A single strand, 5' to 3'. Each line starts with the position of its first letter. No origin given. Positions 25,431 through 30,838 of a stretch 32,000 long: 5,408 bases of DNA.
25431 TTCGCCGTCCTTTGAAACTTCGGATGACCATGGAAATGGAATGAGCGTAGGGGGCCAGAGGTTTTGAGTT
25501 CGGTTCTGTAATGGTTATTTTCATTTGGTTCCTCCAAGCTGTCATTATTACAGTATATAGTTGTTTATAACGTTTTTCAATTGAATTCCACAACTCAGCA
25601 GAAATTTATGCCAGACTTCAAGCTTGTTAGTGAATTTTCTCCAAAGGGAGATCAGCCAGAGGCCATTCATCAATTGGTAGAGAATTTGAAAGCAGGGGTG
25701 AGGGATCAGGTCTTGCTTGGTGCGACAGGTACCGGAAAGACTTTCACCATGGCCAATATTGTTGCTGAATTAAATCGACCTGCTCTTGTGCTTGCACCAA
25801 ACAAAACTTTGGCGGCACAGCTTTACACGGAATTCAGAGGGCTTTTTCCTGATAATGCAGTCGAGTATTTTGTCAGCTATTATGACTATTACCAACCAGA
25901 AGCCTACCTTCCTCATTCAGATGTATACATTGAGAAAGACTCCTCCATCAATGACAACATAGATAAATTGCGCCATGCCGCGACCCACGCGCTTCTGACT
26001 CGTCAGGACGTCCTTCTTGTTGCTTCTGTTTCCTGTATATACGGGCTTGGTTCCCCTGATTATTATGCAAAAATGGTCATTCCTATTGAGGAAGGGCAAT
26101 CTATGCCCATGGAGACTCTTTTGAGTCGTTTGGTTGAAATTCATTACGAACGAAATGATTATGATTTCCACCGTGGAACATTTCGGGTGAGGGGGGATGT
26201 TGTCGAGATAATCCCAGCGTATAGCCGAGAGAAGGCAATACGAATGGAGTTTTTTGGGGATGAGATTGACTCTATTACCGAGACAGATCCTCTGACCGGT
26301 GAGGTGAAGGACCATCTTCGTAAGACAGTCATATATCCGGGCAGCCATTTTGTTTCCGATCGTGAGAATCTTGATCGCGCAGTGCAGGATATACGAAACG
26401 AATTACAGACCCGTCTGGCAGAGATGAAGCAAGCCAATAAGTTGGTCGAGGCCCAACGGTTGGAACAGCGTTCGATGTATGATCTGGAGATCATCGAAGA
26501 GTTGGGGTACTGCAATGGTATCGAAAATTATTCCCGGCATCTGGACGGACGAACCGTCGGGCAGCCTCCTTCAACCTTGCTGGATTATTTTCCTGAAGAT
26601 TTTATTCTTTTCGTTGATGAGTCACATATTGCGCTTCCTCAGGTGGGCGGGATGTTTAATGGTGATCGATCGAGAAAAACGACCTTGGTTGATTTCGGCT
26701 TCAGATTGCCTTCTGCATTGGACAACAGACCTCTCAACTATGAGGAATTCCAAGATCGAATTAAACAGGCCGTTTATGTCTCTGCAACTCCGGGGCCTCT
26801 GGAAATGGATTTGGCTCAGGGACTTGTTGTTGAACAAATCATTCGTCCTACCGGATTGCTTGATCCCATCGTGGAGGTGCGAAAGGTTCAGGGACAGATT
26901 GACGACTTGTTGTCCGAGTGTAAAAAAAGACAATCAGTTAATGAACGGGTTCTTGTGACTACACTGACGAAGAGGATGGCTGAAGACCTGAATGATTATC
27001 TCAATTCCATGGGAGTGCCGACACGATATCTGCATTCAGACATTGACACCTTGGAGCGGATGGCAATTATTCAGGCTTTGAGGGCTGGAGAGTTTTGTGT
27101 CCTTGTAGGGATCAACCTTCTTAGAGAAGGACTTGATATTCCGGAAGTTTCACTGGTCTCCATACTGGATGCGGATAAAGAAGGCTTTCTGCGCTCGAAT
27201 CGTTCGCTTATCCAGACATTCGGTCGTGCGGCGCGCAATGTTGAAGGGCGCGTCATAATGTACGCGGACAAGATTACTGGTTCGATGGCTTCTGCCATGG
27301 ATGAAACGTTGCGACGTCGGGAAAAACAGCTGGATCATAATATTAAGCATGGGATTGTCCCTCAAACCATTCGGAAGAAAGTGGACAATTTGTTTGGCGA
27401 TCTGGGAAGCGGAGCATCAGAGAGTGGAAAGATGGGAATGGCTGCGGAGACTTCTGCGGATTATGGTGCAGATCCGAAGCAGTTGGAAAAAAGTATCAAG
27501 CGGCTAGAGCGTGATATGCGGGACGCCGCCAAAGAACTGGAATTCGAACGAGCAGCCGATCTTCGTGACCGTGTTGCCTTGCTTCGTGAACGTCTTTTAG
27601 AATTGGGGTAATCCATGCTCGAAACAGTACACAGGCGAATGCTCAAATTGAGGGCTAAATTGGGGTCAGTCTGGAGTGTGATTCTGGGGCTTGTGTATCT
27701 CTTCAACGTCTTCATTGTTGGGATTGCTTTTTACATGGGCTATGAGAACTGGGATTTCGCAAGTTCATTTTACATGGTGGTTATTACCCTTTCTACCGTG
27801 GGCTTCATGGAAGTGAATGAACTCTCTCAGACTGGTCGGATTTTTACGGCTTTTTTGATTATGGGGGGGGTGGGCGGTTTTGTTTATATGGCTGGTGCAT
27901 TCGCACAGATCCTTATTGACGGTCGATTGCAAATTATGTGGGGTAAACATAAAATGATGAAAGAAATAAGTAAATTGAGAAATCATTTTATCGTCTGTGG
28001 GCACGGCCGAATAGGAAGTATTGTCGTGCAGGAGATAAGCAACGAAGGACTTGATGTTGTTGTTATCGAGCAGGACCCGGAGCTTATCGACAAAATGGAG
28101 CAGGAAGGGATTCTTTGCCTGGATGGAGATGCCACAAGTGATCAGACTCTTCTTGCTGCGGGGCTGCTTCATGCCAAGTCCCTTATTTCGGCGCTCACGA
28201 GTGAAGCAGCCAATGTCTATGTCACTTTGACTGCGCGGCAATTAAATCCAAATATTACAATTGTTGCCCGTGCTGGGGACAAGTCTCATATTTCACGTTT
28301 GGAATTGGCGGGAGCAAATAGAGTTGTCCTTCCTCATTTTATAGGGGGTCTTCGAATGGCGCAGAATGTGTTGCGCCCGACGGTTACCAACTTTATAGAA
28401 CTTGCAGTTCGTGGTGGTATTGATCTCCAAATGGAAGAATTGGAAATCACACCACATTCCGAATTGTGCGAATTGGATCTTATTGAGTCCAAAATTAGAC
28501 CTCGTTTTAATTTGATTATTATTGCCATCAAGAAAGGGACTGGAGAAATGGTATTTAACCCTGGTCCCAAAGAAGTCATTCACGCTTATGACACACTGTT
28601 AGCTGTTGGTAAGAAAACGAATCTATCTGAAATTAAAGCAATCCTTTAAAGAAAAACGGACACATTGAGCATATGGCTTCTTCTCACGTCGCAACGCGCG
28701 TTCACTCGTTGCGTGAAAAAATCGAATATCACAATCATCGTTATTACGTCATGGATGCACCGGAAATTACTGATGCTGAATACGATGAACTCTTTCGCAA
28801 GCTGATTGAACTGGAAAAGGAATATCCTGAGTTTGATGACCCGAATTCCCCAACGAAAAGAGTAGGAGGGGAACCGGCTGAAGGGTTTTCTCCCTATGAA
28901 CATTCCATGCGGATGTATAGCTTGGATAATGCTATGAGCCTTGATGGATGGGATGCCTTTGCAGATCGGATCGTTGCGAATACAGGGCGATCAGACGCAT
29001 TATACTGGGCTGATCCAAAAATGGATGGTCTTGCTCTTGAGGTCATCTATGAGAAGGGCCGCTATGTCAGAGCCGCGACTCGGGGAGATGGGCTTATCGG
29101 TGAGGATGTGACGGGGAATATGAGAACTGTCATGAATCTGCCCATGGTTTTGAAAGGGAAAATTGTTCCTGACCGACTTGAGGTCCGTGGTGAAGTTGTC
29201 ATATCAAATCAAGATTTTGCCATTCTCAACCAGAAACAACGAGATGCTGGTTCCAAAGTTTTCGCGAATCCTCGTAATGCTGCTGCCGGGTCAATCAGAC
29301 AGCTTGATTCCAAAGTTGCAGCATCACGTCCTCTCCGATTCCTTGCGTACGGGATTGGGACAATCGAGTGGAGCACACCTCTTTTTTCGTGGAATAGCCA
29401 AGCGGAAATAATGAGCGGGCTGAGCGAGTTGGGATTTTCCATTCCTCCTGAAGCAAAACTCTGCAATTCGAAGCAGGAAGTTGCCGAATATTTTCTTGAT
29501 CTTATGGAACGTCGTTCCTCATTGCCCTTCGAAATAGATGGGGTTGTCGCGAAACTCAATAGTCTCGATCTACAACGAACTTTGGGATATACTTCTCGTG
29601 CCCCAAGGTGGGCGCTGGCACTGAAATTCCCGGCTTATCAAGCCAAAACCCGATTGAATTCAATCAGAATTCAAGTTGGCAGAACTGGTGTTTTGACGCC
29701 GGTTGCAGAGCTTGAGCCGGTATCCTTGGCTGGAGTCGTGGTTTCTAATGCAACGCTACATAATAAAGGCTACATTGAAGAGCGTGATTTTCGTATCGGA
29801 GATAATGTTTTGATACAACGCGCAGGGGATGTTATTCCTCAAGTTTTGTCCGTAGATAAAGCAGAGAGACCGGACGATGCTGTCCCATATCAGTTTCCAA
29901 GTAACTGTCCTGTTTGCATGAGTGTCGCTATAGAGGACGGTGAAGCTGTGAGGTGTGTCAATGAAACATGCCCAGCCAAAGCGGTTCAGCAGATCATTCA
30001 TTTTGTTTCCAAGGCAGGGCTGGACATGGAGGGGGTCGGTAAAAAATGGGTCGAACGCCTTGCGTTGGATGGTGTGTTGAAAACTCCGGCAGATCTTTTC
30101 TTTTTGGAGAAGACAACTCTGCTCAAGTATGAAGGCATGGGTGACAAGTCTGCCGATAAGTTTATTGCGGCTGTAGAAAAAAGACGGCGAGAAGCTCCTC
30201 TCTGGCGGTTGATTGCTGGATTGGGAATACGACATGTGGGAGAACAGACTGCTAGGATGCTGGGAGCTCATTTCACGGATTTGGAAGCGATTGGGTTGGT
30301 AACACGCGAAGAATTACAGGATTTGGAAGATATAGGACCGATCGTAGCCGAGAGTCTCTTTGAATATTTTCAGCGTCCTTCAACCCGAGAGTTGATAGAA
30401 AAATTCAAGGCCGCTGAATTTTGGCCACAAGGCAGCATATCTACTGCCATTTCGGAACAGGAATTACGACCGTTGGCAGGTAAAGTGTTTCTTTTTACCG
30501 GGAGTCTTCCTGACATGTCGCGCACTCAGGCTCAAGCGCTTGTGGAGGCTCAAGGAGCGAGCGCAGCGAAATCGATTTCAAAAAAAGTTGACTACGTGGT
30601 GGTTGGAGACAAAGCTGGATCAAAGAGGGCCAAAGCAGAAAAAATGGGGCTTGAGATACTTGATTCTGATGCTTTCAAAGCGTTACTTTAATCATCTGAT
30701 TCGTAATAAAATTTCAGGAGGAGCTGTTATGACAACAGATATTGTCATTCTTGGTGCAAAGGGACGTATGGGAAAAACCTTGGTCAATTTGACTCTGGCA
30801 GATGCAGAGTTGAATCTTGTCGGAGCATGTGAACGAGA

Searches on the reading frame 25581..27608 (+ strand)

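Call 27: search_protein_families(library=pfam, proteins=[window:25581-27608:+], max_evalue=0.00001)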
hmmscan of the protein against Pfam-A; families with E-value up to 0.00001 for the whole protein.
window:25581-27608:+ (676 aa): 6 families
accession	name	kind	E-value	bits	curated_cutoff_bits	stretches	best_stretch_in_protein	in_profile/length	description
PF17757.6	UvrB_inter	-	1.3e-33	115.4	22.9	1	167-257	1-91/91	UvrB interaction domain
PF12344.14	UvrB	-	2.6e-21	75.6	27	1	560-601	1-42/43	Ultra-violet resistance protein B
PF00271.37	Helicase_C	-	1.2e-18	67.8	23.5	1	443-553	6-109/110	Helicase conserved C-terminal domain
PF04851.21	ResIII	-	1.8e-13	51.1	22.5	1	20-127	3-114/164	Type III restriction enzyme, res subunit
PF02151.25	UVR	-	7.1e-09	35.6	21.5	1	636-670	1-35/36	UvrB/uvrC motif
PF00270.35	DEAD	-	1.3e-06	28.7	26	1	25-100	4-82/167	DEAD/DEAH box helicase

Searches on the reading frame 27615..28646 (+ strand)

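Call 27: search_protein_families(library=pfam, proteins=[window:27615-28646:+], max_evalue=0.00001)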
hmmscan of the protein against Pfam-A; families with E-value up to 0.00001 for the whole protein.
window:27615-28646:+ (344 aa): 3 families
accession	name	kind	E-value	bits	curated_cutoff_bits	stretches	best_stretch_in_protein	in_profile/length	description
PF02254.24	TrkA_N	-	8.6e-32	110.3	23.8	1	125-240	1-116/116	TrkA-N domain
PF07885.22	Ion_trans_2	-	1.1e-11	44.9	22.5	1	28-101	2-78/79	Ion channel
PF02080.26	TrkA_C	-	4.1e-11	43.1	27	1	274-344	2-70/71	TrkA-C domain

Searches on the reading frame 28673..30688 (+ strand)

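Call 27: search_protein_families(library=pfam, proteins=[window:28673-30688:+], max_evalue=0.00001)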
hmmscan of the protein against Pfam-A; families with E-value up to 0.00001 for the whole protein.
window:28673-30688:+ (672 aa): 6 families
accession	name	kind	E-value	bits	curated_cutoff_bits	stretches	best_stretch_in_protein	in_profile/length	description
PF01653.23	DNA_ligase_aden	-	5.4e-86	288.7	27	1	71-321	3-252/253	NAD-dependent DNA ligase adenylation domain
PF03120.22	DNA_ligase_OB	-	3.4e-33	113.8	32.9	1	325-402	1-78/79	NAD-dependent DNA ligase OB-fold domain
PF12826.13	HHH_2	-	1.8e-19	70.1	27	1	512-575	1-64/64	Helix-hairpin-helix motif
PF00533.33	BRCT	-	3.2e-10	40.5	21.3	1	599-669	4-75/78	BRCA1 C Terminus (BRCT) domain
PF22745.1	Nlig-Ia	-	4.9e-09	37.2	27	1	7-53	3-49/92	DNA ligase-like, N-terminal NAD+-binding domain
PF14520.12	HHH_5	-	2.8e-08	34.6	27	0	450-500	5-54/57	Helix-hairpin-helix domain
